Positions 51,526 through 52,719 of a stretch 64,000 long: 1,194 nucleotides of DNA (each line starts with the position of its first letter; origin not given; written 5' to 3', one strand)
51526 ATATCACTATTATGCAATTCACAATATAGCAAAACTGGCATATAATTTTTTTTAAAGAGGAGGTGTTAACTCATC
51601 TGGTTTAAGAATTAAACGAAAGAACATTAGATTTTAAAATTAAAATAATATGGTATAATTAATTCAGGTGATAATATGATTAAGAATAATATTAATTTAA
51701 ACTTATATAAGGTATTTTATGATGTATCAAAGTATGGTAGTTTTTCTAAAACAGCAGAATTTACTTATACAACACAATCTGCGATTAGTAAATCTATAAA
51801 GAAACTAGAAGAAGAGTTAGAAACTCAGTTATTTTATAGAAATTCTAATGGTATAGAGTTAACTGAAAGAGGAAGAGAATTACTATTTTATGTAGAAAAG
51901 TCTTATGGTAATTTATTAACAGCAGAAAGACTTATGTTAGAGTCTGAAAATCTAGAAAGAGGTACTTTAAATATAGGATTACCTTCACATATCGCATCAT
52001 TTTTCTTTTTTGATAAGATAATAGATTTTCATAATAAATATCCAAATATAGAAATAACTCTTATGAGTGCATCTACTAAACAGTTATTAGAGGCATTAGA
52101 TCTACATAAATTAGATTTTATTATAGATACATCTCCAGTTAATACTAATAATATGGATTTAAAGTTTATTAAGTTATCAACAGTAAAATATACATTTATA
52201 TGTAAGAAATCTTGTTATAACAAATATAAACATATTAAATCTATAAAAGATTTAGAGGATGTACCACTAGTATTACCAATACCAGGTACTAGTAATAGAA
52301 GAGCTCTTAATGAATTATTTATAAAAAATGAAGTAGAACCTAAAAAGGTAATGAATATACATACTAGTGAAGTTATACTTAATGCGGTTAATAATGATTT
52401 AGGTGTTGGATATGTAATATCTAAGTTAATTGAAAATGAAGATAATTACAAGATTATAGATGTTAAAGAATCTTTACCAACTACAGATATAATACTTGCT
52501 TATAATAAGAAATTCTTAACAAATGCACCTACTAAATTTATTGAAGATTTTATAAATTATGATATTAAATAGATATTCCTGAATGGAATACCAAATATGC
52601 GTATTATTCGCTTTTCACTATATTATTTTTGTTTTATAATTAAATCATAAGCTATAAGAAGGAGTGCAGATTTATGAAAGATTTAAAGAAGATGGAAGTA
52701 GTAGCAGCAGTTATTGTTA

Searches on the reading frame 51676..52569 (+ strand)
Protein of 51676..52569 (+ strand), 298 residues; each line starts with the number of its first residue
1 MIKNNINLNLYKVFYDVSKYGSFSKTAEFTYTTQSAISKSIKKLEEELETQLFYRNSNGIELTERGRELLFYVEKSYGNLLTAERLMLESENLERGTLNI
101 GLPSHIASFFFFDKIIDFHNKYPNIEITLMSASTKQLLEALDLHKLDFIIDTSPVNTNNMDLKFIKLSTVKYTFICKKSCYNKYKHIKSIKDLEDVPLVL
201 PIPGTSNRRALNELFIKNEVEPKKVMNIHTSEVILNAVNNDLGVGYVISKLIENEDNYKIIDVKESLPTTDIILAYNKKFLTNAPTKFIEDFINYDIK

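Call 52: search_protein_families(library=ncbifam, proteins=[window:51676-52569:+], max_evalue=0.00001)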
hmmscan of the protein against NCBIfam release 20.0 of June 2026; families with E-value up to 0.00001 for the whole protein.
window:51676-52569:+ (298 aa): 53 families (the best 25 are shown)
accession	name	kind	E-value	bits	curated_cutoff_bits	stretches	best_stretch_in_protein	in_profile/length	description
TIGR03339.1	phn_lysR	subfamily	5.9e-40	137.3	341.1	1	12-278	3-264/279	aminoethylphosphonate catabolism associated LysR family transcriptional regulator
NF040786.1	LysR_Sec_metab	equivalog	4.2e-36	124.5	250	1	6-287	1-288/298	selenium metabolism-associated LysR family transcriptional regulator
NF008722.0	PRK11716.1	equivalog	1.2e-31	109.9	246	1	7-263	2-260/293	HTH-type transcriptional activator IlvY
NF047520.1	trans_act_CidR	equivalog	1.6e-31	109.6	415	1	11-276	6-271/292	cidABC operon transcriptional activator CidR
NF008416.0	PRK11242.1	equivalog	9.4e-31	107.2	277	1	14-290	9-285/300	transcriptional regulator CynR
NF007307.0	PRK09791.1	equivalog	1.2e-30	106.7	336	1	4-278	3-278/302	LysR family transcriptional regulator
NF008352.0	PRK11139.1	subfamily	1.9e-27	96.2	288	1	7-255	7-247/305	transcriptional regulator GcvA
NF053705.1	TransRegGltCGpos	equivalog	4.3e-27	95.1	350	1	12-259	7-253/300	glutamate biosynthesis transcriptional regulator GltC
TIGR02424.1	TF_pcaQ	equivalog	1e-24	87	303.8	1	8-223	5-220/300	pca operon transcription factor PcaQ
NF009327.0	PRK12684.1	subfamily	3.3e-24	85.7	402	1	12-275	7-273/313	CysB family HTH-type transcriptional regulator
NF009326.0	PRK12681.1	equivalog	3.9e-24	85.7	436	1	23-292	19-291/324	HTH-type transcriptional regulator CysB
NF045775.1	acetoin_reg_AlsR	exception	2.5e-23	83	430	1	11-290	6-286/290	acetoin biosynthesis transcriptional regulator AlsR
NF047711.1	PutUtilRegPtrR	equivalog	8.8e-23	80.8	400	1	8-278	3-268/283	putrescine utilization regulator PtrR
NF007667.0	PRK10341.1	equivalog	6.4e-21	74.6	308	1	13-282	14-283/312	transcriptional regulator TdcA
NF007491.0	PRK10086.1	equivalog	2.9e-20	72.3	316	1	7-248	18-257/313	DNA-binding transcriptional regulator DsdC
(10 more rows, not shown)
